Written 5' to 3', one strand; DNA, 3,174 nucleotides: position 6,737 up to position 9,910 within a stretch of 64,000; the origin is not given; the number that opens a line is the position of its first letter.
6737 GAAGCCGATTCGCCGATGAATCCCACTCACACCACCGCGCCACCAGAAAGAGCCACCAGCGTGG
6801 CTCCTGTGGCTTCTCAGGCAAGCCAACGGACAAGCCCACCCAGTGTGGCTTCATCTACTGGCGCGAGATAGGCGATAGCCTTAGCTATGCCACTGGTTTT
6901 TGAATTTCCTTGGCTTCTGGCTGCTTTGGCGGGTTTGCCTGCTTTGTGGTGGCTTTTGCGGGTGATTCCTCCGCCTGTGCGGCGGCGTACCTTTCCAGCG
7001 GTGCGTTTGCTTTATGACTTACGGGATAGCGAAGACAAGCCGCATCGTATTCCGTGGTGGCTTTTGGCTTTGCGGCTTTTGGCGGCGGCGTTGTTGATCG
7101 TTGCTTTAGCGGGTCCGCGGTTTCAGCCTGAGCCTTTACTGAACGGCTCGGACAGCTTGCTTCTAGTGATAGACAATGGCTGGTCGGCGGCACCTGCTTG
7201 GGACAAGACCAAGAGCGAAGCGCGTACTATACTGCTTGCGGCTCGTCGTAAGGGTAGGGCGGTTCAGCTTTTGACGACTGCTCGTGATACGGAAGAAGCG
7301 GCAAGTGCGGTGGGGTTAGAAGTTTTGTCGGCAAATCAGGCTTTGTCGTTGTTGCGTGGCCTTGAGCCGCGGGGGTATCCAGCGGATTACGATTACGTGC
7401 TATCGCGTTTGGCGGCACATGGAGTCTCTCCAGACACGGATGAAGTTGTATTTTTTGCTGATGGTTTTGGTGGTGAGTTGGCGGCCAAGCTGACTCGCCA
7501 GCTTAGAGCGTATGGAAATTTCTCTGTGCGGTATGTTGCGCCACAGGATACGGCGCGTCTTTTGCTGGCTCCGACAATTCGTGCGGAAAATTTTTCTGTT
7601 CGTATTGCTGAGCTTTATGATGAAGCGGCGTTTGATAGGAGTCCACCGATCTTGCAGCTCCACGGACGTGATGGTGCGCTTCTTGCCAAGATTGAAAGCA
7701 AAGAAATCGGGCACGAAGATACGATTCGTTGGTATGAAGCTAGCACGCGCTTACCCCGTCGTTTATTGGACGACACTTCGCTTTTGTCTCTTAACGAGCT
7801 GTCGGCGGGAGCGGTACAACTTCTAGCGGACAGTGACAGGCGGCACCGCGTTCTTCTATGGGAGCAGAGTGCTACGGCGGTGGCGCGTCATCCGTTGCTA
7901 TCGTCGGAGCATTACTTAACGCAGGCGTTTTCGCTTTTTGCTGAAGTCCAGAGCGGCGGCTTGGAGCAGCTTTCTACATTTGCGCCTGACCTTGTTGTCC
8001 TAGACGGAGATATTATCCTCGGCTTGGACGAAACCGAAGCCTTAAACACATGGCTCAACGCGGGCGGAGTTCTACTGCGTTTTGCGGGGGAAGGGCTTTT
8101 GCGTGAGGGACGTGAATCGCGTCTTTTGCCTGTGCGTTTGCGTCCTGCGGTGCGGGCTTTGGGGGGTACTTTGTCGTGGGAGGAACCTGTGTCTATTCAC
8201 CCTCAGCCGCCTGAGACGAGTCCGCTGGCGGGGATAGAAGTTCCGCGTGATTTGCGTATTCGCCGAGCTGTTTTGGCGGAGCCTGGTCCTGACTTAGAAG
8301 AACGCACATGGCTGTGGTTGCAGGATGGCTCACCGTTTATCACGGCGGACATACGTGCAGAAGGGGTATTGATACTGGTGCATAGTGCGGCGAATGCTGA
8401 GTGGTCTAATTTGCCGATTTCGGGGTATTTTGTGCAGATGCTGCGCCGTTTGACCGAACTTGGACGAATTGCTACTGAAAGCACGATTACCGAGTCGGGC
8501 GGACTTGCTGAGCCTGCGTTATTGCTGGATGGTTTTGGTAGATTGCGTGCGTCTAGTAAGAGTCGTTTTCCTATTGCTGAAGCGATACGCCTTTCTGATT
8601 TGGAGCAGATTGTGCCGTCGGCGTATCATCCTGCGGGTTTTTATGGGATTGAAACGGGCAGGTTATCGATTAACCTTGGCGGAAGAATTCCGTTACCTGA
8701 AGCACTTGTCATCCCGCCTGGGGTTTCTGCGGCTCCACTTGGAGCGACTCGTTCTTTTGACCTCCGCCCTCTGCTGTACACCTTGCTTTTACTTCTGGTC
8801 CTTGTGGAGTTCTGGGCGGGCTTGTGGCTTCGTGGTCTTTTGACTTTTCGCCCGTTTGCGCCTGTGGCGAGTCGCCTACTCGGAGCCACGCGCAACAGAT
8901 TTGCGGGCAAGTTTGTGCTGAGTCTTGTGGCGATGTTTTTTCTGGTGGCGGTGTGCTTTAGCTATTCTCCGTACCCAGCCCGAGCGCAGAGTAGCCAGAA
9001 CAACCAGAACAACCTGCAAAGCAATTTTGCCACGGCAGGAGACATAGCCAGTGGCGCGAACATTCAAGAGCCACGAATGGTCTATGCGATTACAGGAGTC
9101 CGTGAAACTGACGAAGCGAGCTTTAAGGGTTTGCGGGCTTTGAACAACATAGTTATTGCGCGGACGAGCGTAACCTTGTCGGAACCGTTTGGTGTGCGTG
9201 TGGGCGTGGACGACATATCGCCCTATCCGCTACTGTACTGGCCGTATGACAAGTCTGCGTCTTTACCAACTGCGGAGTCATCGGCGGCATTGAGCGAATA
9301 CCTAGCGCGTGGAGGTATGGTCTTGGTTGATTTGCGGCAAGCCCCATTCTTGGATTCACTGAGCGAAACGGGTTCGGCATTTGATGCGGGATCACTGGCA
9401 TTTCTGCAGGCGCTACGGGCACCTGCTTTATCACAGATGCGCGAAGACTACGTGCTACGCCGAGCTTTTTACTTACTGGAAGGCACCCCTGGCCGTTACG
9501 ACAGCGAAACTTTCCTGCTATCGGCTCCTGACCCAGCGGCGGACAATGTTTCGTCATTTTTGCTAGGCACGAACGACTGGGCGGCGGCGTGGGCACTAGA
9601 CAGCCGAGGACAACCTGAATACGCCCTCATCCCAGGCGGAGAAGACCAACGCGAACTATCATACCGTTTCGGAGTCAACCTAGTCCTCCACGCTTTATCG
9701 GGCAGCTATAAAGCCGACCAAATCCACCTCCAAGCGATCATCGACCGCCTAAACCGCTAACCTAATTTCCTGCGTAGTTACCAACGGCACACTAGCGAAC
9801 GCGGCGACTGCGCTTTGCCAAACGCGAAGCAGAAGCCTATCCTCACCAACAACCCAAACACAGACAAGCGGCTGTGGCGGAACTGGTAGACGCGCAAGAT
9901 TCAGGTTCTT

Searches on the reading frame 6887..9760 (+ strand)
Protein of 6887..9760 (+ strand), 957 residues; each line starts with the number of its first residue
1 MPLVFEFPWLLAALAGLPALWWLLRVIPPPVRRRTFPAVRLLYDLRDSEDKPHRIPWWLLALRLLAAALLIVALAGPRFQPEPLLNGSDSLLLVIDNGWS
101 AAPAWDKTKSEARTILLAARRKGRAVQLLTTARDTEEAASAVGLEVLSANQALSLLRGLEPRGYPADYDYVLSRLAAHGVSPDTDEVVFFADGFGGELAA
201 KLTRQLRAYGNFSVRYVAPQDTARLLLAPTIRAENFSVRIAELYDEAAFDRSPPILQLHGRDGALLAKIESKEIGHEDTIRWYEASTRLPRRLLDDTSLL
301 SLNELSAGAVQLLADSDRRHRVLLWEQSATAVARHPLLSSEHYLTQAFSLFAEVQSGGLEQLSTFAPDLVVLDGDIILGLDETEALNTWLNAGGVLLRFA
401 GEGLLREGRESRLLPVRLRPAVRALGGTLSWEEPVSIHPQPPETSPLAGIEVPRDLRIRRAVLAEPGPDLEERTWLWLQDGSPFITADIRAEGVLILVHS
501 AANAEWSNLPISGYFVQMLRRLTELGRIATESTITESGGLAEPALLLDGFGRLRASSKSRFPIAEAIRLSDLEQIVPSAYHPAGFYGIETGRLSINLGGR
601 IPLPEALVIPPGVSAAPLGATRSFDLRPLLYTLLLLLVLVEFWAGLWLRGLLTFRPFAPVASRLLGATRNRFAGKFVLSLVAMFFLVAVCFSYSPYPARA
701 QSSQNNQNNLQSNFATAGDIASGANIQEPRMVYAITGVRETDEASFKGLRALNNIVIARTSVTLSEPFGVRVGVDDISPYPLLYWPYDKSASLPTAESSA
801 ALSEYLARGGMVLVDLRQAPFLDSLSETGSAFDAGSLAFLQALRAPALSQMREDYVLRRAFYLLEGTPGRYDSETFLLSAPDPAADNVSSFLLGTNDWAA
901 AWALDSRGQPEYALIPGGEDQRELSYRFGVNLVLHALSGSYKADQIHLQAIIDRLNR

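Call 7: search_protein_families(library=pfam, proteins=[window:6887-9760:+], max_evalue=0.01)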
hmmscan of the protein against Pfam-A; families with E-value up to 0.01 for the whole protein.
window:6887-9760:+ (957 aa): 2 families
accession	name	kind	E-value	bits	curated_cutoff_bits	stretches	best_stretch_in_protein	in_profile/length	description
PF13709.12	DUF4159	-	1.1e-31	110.4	25.9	1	732-937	3-202/202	Domain of unknown function (DUF4159)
PF07584.16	BatA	-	5.8e-19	68.7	25.9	1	3-77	2-77/77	Aerotolerance regulator N-terminal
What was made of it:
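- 6887..9760 (+): BatA/DUF4159 gene, last gene of the deeply conserved cca-DUF1285-moxR-DUF58-DUF4159 block; forms the left core flank. Pfam hits in call 7.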

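Call 8: search_protein_families(library=ncbifam, proteins=[window:6887-9760:+], max_evalue=0.01)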
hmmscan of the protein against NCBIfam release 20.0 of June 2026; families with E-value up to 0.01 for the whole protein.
window:6887-9760:+ (957 aa): 1 family
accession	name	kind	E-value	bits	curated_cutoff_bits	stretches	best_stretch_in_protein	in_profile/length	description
TIGR02226.1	two_anch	domain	6.3e-17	61.6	23.05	1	4-81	2-80/82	N-terminal double-transmembrane domain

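Call 28: find_homologous_proteins(query=window:6887-9760:+, max_evalue=1e-20)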
Query window:6887-9760:+ (957 aa): 2075 proteins with E <= 1e-20 among 8000 candidates; the best 120 are listed.
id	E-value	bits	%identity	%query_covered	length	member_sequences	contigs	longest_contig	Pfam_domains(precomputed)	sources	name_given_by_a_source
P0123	0.0e+0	2105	100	100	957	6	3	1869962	PF13709.13,PF07584.17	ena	-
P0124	0.0e+0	1803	86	100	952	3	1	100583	PF13709.13,PF07584.17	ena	-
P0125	0.0e+0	1683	81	100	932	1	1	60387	PF13709.13,PF07584.17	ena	-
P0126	1.7e-295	1001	55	100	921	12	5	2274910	PF13709.13,PF07584.17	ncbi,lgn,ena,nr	ncbi:MAG: DUF4159 domain-containing protein [Alphaproteobacteria bacterium]|nr:DUF4159 domain-contai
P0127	3.7e-278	944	52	100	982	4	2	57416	PF13709.13,PF07584.17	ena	-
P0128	4.0e-161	556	39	68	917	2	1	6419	PF13709.13,PF07584.17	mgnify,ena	mgnify:CR=1 FL=1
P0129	2.3e-160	554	37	97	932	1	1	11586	PF13709.13,PF07584.17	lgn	-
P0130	1.7e-159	551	39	65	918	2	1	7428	PF13709.13,PF07584.17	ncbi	-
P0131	2.9e-158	547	37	100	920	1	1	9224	PF13709.13,PF07584.17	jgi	jgi:hypothetical protein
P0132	9.0e-158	545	37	100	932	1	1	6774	PF13709.13,PF07584.17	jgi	jgi:hypothetical protein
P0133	7.9e-156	539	37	62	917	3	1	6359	PF13709.13,PF07584.17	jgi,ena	-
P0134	1.1e-155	538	37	100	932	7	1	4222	PF13709.13,PF07584.17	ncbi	-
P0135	1.3e-153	531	37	100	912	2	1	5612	PF13709.13,PF07584.17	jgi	-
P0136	1.8e-153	531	38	100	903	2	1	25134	PF13709.13,PF07584.17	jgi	-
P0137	2.1e-153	531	38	100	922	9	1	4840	PF13709.13,PF07584.17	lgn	-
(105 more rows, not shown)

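Call 30: find_encoding_contigs(protein=P0123, flank=10000, max_places=6)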
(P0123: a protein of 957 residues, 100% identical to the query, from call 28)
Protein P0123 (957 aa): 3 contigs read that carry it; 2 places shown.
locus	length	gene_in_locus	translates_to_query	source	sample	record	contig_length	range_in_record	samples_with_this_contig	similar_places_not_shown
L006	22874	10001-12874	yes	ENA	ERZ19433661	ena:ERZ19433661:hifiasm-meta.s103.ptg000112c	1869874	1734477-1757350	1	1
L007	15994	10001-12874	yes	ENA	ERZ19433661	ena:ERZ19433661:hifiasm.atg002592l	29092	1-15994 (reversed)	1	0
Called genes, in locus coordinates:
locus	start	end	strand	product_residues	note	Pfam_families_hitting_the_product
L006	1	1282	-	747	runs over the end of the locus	PF00580:UvrD-helicase, PF13245:AAA_19, PF13604:AAA_30 (faint), PF13361:UvrD_C, PF13538:UvrD_C_2 (weak)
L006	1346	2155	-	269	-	PF02167:Cytochrom_C1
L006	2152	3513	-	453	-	PF00033:Cytochrome_B, PF13631:Cytochrom_B_N_2, PF00032:Cytochrom_B_C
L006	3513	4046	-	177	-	PF10399:UCR_Fe-S_N, PF00355:Rieske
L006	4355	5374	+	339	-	-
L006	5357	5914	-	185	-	-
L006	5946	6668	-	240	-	PF01743:PolyA_pol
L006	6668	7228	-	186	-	PF06938:DUF1285_N, PF21028:DUF1285_C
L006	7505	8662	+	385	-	PF20030:bpMoxR, PF07726:AAA_3, PF07728:AAA_5, PF17863:AAA_lid_2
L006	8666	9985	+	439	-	PF01882:DUF58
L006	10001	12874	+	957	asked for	PF07584:BatA, PF13709:DUF4159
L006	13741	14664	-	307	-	PF01764:Lipase_3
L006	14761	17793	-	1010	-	-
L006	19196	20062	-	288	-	PF07750:GcrA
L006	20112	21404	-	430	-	PF00348:polyprenyl_synt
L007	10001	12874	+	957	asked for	PF07584:BatA, PF13709:DUF4159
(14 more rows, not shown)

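Call 31: find_encoding_contigs(protein=P0126, flank=10000, max_places=3)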
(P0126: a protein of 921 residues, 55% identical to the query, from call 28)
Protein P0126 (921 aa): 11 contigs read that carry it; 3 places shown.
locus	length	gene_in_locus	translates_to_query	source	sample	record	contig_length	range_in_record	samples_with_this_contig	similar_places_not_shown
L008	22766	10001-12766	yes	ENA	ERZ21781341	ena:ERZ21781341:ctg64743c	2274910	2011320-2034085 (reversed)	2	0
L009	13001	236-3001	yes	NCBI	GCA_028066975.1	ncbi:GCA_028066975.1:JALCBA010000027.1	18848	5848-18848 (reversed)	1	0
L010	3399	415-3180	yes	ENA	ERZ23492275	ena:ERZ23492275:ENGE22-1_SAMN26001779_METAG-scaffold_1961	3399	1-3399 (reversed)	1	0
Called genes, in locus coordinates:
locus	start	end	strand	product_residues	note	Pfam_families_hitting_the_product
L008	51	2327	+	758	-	-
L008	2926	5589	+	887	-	PF01326:PPDK_N, PF00391:PEP-utilizers, PF02896:PEP-utilizers_C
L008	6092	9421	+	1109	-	PF00082:Peptidase_S8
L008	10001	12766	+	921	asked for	PF07584:BatA, PF13709:DUF4159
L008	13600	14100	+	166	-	PF03852:Vsr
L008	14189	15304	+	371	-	PF18899:DUF5655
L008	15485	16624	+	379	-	PF01939:NucS_C (weak), PF18899:DUF5655, PF11149:DUF2924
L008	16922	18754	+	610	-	-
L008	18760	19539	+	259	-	-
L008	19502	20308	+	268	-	-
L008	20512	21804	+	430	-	PF04367:DUF502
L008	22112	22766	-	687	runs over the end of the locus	PF00270:DEAD, PF04851:ResIII, PF00271:Helicase_C, PF19833:RecG_dom3_C (weak)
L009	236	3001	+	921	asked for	PF07584:BatA, PF13709:DUF4159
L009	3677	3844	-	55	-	-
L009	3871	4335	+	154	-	PF03852:Vsr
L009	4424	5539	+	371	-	PF18899:DUF5655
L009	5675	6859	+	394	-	PF01939:NucS_C (weak), PF18899:DUF5655, PF11149:DUF2924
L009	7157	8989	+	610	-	-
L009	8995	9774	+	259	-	-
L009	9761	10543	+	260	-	-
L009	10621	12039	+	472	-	PF04367:DUF502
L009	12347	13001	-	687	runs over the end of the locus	PF00270:DEAD, PF04851:ResIII, PF00271:Helicase_C, PF19833:RecG_dom3_C (weak)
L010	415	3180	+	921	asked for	PF07584:BatA, PF13709:DUF4159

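Call 32: find_encoding_contigs(protein=P0124, flank=10000, max_places=3)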
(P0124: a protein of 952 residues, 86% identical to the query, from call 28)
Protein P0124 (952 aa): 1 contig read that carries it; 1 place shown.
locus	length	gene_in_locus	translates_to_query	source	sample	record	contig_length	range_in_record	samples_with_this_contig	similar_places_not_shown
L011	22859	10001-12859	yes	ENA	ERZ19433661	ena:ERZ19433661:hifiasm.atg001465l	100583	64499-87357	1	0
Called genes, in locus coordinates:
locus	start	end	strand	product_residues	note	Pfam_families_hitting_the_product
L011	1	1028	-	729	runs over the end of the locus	PF00580:UvrD-helicase, PF13245:AAA_19, PF13604:AAA_30 (faint), PF13361:UvrD_C, PF13538:UvrD_C_2 (weak)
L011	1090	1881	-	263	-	PF02167:Cytochrom_C1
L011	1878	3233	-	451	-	PF00033:Cytochrome_B, PF13631:Cytochrom_B_N_2, PF00032:Cytochrom_B_C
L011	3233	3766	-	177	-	PF10399:UCR_Fe-S_N, PF00355:Rieske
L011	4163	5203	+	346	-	PF01218:Coprogen_oxidas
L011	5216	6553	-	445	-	PF01743:PolyA_pol, PF12627:PolyA_pol_RNAbd (weak)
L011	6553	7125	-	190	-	PF06938:DUF1285_N, PF21028:DUF1285_C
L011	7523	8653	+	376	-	PF20030:bpMoxR, PF07726:AAA_3, PF07728:AAA_5, PF17863:AAA_lid_2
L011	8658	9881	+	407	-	PF01882:DUF58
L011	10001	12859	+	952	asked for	PF07584:BatA, PF13709:DUF4159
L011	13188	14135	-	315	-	PF26363:Phospholipase-like (weak), PF01764:Lipase_3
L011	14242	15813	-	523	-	PF04715:, PF00425:Chorismate_bind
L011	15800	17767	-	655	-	PF13623:SurA_N_2, PF13624:SurA_N_3, PF13145:Rotamase_2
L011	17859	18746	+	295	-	PF00121:TIM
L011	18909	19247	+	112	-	PF03840:SecG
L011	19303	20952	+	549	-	PF06418:CTP_synth_N, PF00117:GATase, PF07722:Peptidase_C26 (weak)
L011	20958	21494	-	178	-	PF00583:Acetyltransf_1 (weak), PF13508:Acetyltransf_7, PF13673:Acetyltransf_10 (weak)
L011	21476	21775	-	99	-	-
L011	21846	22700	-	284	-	PF00793:DAHP_synth_1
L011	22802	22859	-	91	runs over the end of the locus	-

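Call 33: find_encoding_contigs(protein=P0125, flank=10000, max_places=3)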
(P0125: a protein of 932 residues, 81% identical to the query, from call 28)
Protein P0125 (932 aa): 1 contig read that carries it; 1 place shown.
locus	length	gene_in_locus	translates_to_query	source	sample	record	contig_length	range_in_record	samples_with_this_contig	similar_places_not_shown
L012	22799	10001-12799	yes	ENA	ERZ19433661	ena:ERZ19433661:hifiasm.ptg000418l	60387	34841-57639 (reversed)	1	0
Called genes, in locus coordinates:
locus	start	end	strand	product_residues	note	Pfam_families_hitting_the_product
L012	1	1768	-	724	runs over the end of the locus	PF00580:UvrD-helicase, PF13245:AAA_19, PF13604:AAA_30 (faint), PF13361:UvrD_C, PF13538:UvrD_C_2 (weak)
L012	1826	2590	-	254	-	PF02167:Cytochrom_C1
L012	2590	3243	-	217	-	PF00032:Cytochrom_B_C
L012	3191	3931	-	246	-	PF00033:Cytochrome_B, PF13631:Cytochrom_B_N_2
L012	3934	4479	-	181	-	PF10399:UCR_Fe-S_N, PF00355:Rieske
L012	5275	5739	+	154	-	PF01218:Coprogen_oxidas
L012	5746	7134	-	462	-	PF01743:PolyA_pol, PF12627:PolyA_pol_RNAbd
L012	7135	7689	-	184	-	PF06938:DUF1285_N, PF21028:DUF1285_C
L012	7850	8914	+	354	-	PF20030:bpMoxR, PF07726:AAA_3, PF07728:AAA_5, PF17863:AAA_lid_2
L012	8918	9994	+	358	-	PF01882:DUF58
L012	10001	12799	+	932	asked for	PF07584:BatA, PF13709:DUF4159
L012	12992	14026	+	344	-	PF05544:Pro_racemase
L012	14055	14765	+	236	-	PF02798:GST_N, PF13417:GST_N_3, PF13409:GST_N_2, PF00043:GST_C, PF16865:GST_C_5 (weak), PF13410:GST_C_2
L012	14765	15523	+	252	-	PF01925:TauE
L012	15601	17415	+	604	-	PF03235:GmrSD_N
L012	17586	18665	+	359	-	PF01565:FAD_binding_4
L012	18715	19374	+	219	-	PF09330:Lact-deh-memb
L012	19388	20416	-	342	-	PF01297:ZnuA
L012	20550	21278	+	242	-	PF00005:ABC_tran, PF13191:AAA_16 (faint), PF13304:AAA_21 (faint), PF13401:AAA_22 (faint)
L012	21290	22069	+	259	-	PF00950:ABC-3, PF01032:FecCD (weak)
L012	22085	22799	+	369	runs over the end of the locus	PF01571:GCV_T, PF08669:GCV_T_C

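Call 42: find_related_loci(query=A3, collection=genome_contigs, flank=8000)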
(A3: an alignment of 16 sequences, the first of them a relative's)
Query A3 (957 aa) in genome_contigs; peptide patterns used: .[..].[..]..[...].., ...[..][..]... (x = any residue, [..] = any of these).
600 stretches matched a pattern (row limit reached: there are more); 589 encode a relative of the query (tblastn E <= 1e-3); the best 80 are kept; 80 distinct loci.
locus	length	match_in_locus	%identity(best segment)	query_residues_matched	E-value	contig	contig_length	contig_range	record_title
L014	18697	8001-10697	36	2-957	1e-145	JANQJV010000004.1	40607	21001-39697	MAG: Azospirillaceae bacterium isolate PL25a_bin.129 k99_1968654, whole genome shotgun sequence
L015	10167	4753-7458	36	3-957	7e-144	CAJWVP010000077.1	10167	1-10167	MAG TPA_asm: uncultured Rhodospirillaceae bacterium isolate ERR598983_bin.55_MetaBAT_v2.12.1_MAG genome assembly, contig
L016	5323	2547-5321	37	2-955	2e-143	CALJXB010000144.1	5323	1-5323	MAG: uncultured Kiloniellales bacterium isolate N2_Bin_METABAT__37_sub_1 genome assembly, contig: c_000001786581, whole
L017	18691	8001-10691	37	3-957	1e-141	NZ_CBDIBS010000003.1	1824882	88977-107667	MAG: Rhodopila sp. isolate 3dbe2cc0-1a3a-462c-8aca-bba5448ce367 contig_3, whole genome shotgun sequence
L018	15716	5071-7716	37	21-956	2e-141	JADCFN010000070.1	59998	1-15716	MAG: Roseomonas sp. isolate M065S1SP6A24QC M065S1_70, whole genome shotgun sequence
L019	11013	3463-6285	35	3-957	8e-139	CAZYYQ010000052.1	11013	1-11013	MAG TPA_asm: uncultured Hyphomicrobiaceae bacterium isolate binchicken_co17_398 genome assembly, contig: NODE_12888_leng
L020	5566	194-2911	37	2-957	2e-138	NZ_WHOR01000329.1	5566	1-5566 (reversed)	Azospirillum formosense strain CC-NFb-7 NODE_329_length_5567_cov_5.215441_1-5567, whole genome shotgun sequence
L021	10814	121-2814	35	3-957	7e-136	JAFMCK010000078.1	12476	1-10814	MAG: Rhodospirillales bacterium isolate CPBay_Spr15L08_80 NODE_3081_length_12476_cov_4.219709, whole genome shotgun sequ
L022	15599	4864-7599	38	2-957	3e-135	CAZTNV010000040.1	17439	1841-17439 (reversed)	MAG TPA_asm: uncultured Mycobacteriaceae bacterium isolate SRP072547_co2_99 genome assembly, contig: NODE_4744_length_17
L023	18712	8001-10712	35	2-957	6e-134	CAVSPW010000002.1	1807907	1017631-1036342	MAG: uncultured Alphaproteobacteria bacterium isolate MFD01299.bin.1.188 genome assembly, contig: contig_12664, whole ge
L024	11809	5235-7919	37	20-957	2e-133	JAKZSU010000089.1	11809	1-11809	MAG: Alphaproteobacteria bacterium isolate Langseth_MAG_00041 Langseth_MAG_00041_000000000089, whole genome shotgun sequ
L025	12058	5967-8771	36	3-957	2e-133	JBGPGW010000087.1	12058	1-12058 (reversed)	MAG: Alphaproteobacteria bacterium isolate OBJ_0618_7090110_373 k141_1598805_length_12058_cov_12.4357, whole genome shot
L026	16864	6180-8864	35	8-957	2e-133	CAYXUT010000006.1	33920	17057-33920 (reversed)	MAG TPA_asm: uncultured Magnetovibrio sp. isolate SRP092796_co3_552 genome assembly, contig: NODE_1795_length_33920_cov_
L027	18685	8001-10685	36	3-957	6e-133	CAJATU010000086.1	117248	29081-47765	MAG: uncultured Rhodopila sp. isolate G-1_bin-571 genome assembly, contig: bin-571:086/200, whole genome shotgun sequenc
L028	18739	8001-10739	35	3-957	5e-133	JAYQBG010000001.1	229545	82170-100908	MAG: Alphaproteobacteria bacterium isolate 139585_S186_metabat_bins_2.tsv.014 NODE_9_length_229545_cov_7.494662, whole g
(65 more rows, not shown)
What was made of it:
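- Tried and rejected: Taxonomy therefore stays at 'Alphaproteobacteria, Rhodospirillales-like' (call 42).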

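Call 91: find_encoding_contigs(protein=P0127, flank=10000, max_places=3)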
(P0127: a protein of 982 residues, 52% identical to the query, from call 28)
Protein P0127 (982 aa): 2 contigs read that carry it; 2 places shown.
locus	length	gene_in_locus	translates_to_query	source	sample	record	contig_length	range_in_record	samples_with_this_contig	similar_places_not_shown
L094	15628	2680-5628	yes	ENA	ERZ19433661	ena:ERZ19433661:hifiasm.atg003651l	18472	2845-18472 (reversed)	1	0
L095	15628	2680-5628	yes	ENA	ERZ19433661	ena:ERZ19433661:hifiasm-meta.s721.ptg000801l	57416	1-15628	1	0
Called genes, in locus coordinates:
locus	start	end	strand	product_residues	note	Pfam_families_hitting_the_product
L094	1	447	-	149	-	?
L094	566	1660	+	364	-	PF20030:bpMoxR, PF07726:AAA_3, PF07728:AAA_5, PF17863:AAA_lid_2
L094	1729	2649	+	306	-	PF01882:DUF58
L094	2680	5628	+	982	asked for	PF07584:BatA, PF13709:DUF4159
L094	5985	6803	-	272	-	PF00005:ABC_tran, PF02463:SMC_N (weak), PF13304:AAA_21 (faint)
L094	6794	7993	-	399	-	PF01168:Ala_racemase_N, PF21279:YhfX-like_C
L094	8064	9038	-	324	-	PF02653:BPD_transp_2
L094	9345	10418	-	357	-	PF13458:Peripla_BP_6 (weak), PF13407:Peripla_BP_4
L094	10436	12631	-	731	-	PF00480:ROK, PF01546:Peptidase_M20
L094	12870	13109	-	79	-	PF12802:MarR_2, PF01047:MarR (weak), PF13412:HTH_24 (weak)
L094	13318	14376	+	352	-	PF01380:SIS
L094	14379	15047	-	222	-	PF04235:DUF418 (weak)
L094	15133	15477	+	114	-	-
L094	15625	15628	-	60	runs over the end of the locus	-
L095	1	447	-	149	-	?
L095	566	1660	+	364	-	PF20030:bpMoxR, PF07726:AAA_3, PF07728:AAA_5, PF17863:AAA_lid_2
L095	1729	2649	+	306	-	PF01882:DUF58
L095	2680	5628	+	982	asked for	PF07584:BatA, PF13709:DUF4159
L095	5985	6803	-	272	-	PF00005:ABC_tran, PF02463:SMC_N (weak), PF13304:AAA_21 (faint)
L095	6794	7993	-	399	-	PF01168:Ala_racemase_N, PF21279:YhfX-like_C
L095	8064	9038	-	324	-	PF02653:BPD_transp_2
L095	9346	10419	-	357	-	PF13458:Peripla_BP_6 (weak), PF13407:Peripla_BP_4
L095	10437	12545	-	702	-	PF00480:ROK, PF01546:Peptidase_M20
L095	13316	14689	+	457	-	PF01380:SIS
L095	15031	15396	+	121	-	-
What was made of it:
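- The lipase is absent from the site in species C and in both outgroups (calls 31, 33, 91).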
